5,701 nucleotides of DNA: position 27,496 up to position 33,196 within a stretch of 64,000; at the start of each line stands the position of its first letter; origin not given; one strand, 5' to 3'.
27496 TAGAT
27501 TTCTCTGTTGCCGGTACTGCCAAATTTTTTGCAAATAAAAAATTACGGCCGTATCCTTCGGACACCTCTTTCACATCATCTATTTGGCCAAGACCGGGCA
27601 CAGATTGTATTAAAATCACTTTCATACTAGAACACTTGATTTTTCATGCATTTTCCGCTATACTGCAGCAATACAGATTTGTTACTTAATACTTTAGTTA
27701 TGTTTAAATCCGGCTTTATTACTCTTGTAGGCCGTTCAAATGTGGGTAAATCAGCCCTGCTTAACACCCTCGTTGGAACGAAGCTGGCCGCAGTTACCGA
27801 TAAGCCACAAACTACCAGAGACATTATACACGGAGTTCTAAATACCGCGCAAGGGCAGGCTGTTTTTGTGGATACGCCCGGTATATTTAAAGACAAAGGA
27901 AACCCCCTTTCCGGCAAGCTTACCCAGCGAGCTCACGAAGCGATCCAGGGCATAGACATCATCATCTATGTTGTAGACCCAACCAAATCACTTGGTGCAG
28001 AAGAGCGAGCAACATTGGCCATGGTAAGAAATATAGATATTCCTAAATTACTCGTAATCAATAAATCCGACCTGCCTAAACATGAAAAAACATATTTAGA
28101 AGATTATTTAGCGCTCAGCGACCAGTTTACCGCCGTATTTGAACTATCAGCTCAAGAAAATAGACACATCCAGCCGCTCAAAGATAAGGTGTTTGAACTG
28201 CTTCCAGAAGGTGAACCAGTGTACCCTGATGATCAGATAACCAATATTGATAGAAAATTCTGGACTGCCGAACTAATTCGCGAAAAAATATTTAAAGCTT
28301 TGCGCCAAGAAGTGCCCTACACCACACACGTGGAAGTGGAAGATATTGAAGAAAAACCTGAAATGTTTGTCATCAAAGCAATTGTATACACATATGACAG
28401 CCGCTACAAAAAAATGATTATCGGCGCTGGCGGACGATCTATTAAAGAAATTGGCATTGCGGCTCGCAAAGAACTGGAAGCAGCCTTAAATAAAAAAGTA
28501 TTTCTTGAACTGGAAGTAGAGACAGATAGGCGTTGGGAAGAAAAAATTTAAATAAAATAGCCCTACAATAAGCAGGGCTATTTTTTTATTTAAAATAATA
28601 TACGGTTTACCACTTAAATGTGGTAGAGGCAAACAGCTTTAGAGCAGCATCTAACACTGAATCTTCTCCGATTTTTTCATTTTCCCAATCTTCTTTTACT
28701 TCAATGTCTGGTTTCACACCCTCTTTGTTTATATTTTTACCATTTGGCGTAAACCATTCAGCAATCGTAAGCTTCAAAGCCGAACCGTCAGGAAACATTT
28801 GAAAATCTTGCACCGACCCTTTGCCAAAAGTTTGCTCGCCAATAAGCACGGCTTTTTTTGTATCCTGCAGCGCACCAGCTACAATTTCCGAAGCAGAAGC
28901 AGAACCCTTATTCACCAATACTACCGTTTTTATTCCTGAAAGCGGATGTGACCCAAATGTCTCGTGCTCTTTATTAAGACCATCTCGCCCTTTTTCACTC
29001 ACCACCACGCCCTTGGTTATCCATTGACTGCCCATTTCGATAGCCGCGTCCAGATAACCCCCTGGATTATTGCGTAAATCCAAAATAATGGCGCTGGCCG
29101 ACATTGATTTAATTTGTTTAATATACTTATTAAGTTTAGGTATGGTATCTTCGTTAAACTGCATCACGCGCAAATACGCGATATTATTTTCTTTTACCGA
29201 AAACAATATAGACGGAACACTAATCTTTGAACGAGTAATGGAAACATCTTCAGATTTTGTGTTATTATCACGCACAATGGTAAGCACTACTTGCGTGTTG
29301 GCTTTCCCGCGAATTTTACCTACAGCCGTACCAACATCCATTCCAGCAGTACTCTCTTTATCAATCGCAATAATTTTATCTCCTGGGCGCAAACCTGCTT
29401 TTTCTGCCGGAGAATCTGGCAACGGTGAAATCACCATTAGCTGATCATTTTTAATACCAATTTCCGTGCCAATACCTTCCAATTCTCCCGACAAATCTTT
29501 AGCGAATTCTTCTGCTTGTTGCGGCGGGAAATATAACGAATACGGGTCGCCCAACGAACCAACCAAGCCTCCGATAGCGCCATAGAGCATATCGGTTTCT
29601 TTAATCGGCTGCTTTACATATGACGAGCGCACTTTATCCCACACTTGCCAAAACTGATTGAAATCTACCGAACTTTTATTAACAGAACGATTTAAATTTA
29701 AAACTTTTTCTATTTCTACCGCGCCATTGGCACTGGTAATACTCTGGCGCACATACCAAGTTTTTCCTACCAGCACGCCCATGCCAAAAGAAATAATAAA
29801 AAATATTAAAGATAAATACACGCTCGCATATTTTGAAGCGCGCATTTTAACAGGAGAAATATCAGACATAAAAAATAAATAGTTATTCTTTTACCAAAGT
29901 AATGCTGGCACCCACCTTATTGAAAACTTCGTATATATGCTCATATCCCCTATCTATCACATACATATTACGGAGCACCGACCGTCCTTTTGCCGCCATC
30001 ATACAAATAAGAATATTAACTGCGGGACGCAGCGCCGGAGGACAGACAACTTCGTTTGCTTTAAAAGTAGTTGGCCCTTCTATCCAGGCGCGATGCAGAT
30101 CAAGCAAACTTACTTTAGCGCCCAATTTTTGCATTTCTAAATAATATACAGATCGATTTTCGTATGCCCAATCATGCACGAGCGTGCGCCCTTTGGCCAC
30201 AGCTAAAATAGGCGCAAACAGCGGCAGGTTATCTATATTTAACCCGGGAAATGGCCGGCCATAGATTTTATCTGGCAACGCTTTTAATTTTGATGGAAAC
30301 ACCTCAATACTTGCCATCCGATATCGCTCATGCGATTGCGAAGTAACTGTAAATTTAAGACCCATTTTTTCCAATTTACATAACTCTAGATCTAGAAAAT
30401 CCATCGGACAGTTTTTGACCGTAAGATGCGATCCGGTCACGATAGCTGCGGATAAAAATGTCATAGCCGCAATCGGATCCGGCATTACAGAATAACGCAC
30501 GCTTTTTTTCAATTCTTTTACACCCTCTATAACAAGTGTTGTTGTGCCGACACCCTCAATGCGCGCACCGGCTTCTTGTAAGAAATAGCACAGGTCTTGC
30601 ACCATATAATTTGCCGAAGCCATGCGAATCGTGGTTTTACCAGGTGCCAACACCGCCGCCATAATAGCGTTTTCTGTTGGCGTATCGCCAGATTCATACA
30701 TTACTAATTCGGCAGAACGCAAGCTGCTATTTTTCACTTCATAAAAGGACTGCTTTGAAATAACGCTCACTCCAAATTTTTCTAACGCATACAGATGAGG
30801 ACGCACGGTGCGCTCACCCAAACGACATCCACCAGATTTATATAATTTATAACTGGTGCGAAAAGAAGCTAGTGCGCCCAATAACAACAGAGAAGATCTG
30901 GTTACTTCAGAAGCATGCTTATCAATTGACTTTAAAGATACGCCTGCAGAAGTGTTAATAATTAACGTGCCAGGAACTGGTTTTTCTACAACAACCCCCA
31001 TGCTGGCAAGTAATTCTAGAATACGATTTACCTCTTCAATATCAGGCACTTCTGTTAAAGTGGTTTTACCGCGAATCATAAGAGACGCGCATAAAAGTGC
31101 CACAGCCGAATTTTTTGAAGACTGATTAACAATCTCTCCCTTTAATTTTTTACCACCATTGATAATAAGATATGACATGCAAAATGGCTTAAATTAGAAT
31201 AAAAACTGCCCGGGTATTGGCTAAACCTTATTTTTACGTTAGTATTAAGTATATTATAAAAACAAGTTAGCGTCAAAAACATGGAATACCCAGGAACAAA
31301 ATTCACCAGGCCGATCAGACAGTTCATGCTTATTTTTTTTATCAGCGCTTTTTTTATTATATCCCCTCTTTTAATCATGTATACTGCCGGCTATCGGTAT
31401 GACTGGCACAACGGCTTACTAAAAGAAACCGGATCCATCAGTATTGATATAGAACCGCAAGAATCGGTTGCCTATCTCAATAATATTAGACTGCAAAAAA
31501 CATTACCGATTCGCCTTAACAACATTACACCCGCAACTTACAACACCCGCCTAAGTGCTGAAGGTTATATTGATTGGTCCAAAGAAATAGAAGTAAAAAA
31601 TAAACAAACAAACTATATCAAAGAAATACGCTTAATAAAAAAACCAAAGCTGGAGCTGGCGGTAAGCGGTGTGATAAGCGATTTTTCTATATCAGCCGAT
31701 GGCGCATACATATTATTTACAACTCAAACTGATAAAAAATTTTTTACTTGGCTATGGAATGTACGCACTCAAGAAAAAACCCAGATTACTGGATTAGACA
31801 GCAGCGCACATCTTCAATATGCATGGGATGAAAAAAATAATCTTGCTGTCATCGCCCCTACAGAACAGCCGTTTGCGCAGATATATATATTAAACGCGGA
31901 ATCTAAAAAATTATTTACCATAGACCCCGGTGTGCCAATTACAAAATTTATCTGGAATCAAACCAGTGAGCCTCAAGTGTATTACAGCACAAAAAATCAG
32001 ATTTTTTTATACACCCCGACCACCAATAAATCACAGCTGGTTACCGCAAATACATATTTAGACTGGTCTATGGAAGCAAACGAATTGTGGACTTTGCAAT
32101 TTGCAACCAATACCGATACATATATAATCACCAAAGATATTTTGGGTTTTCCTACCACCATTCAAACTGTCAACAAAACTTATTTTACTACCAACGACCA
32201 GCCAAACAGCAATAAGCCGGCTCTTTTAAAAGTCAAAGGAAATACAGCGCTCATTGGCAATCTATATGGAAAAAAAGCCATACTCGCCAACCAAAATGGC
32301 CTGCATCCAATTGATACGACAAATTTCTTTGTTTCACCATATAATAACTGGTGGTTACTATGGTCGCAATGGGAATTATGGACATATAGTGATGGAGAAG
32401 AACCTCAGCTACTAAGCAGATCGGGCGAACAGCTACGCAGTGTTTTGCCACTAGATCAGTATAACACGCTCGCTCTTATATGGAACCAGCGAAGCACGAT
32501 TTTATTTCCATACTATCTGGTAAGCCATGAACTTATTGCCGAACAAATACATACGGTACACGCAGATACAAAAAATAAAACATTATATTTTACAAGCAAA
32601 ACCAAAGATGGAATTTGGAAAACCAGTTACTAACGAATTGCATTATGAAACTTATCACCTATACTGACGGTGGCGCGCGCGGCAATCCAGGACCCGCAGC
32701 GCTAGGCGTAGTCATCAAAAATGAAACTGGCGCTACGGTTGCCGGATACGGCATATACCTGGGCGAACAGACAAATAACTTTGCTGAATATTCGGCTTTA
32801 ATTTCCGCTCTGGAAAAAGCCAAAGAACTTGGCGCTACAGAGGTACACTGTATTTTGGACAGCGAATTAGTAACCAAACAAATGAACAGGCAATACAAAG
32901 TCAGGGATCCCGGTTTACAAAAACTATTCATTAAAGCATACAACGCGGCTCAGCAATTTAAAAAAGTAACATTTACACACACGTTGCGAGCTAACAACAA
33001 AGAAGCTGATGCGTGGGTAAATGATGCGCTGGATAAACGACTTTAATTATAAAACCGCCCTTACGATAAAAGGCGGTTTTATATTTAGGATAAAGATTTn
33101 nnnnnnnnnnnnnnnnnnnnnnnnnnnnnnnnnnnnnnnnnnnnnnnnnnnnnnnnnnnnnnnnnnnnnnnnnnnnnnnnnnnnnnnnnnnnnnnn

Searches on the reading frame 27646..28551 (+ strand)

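Call 97: search_protein_families(library=pfam, proteins=[window:27646-28551:+], max_evalue=0.00001)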
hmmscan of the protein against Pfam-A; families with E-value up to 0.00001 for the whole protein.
window:27646-28551:+ (301 aa): 7 families
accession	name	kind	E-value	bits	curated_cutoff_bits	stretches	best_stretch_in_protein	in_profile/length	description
PF01926.29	MMR_HSR1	-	1.3e-24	86.9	21.9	1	25-140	2-113/113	50S ribosome-binding GTPase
PF02421.24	FeoB_N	-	2.1e-12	47.3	27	1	25-181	3-155/156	Ferrous iron transport protein B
PF07650.23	KH_2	-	2.1e-12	47.1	22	1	222-297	1-77/78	KH domain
PF04548.22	AIG1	-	2.2e-10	40.7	27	1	25-164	3-149/212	AIG1 family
PF03193.22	RsgA_GTPase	-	3.5e-10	40.4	30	0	19-80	103-168/174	RsgA GTPase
PF00350.29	Dynamin_N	-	1.5e-08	35.3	27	0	25-58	1-34/168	Dynamin family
PF00009.33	GTP_EFTU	-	7.1e-07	29.4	26.5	1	92-187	82-187/188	Elongation factor Tu GTP binding domain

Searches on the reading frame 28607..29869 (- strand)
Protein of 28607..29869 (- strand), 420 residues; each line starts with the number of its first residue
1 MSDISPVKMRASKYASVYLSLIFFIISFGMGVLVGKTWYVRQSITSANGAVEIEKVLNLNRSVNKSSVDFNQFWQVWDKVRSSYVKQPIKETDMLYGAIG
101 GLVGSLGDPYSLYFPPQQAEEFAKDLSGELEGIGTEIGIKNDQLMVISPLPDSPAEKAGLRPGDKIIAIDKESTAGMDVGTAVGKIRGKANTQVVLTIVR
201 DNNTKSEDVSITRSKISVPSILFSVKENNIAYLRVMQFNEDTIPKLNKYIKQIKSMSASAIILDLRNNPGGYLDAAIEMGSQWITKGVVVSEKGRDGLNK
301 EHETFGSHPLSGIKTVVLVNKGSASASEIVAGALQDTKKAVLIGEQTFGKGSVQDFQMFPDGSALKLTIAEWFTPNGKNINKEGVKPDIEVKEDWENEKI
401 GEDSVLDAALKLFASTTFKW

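Call 97: search_protein_families(library=pfam, proteins=[window:28607-29869:-], max_evalue=0.00001)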
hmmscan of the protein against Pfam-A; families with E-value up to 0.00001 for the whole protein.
window:28607-29869:- (420 aa): 5 families
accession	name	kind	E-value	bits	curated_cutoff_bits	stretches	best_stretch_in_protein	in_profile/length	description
PF03572.23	Peptidase_S41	-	3e-53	180.2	24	1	229-391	1-165/165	Peptidase family S41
PF17820.7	PDZ_6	-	1.5e-13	50.7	27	1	148-200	4-54/54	PDZ domain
PF00595.29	PDZ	-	5.3e-10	40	23.2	1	129-198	8-80/81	PDZ domain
PF22694.1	CtpB_N-like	-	2.9e-09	37.7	27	1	38-114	8-81/85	Activating protease CtpB N-terminal domain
PF13180.12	PDZ_2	-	4.3e-09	37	27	1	133-210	3-79/80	PDZ domain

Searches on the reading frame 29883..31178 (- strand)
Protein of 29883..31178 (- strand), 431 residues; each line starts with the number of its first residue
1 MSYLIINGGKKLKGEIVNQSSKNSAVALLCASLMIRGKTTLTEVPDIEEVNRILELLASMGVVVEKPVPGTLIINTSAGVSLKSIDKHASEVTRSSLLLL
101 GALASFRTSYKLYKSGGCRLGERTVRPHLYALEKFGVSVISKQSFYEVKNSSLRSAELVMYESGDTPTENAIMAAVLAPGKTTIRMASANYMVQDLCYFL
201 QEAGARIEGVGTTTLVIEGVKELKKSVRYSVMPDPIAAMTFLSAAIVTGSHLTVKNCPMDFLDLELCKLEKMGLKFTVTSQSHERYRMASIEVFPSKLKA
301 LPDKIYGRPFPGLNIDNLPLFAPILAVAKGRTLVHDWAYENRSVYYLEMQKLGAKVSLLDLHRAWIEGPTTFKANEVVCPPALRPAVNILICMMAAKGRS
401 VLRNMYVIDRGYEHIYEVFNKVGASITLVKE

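Call 97: search_protein_families(library=pfam, proteins=[window:29883-31178:-], max_evalue=0.00001)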
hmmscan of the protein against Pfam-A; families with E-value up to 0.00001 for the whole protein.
window:29883-31178:- (431 aa): 1 family
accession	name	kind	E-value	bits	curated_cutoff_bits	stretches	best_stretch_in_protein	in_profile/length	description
PF00275.25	EPSP_synthase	-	1.8e-50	172.3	22.8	1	7-418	2-416/417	EPSP synthase (3-phosphoshikimate 1-carboxyvinyltransferase)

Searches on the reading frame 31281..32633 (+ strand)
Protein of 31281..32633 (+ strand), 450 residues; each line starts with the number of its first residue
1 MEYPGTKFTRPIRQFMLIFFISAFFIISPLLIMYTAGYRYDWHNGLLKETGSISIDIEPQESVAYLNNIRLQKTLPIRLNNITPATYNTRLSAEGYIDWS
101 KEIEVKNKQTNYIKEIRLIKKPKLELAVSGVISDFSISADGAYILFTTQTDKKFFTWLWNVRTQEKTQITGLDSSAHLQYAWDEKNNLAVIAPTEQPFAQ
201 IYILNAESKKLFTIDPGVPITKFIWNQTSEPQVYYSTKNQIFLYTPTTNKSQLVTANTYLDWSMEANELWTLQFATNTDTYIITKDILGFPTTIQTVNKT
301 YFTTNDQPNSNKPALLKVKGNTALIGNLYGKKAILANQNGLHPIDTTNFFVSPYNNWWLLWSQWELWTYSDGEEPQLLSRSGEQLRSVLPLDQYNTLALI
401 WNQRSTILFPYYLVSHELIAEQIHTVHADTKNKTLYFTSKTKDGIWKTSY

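Call 74: search_protein_families(library=pfam, proteins=[window:31281-32633:+], max_evalue=0.01)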
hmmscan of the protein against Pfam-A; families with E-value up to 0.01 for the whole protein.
window:31281-32633:+ (450 aa): 1 family
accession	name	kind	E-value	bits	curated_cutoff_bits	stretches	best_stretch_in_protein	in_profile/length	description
PF08308.17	PEGA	-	1.1e-06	28.9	20.8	1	51-111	2-62/71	PEGA domain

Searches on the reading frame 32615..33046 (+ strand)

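Call 97: search_protein_families(library=pfam, proteins=[window:32615-33046:+], max_evalue=0.00001)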
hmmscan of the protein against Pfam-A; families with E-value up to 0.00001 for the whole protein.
window:32615-33046:+ (143 aa): 2 families
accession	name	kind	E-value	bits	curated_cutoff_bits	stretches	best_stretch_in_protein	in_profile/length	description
PF13456.12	RVT_3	-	5.8e-21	75.1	21.6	1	17-138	2-123/123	Reverse transcriptase-like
PF00075.30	RNase_H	-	7.1e-11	42.9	25.8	1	13-116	4-106/141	RNase H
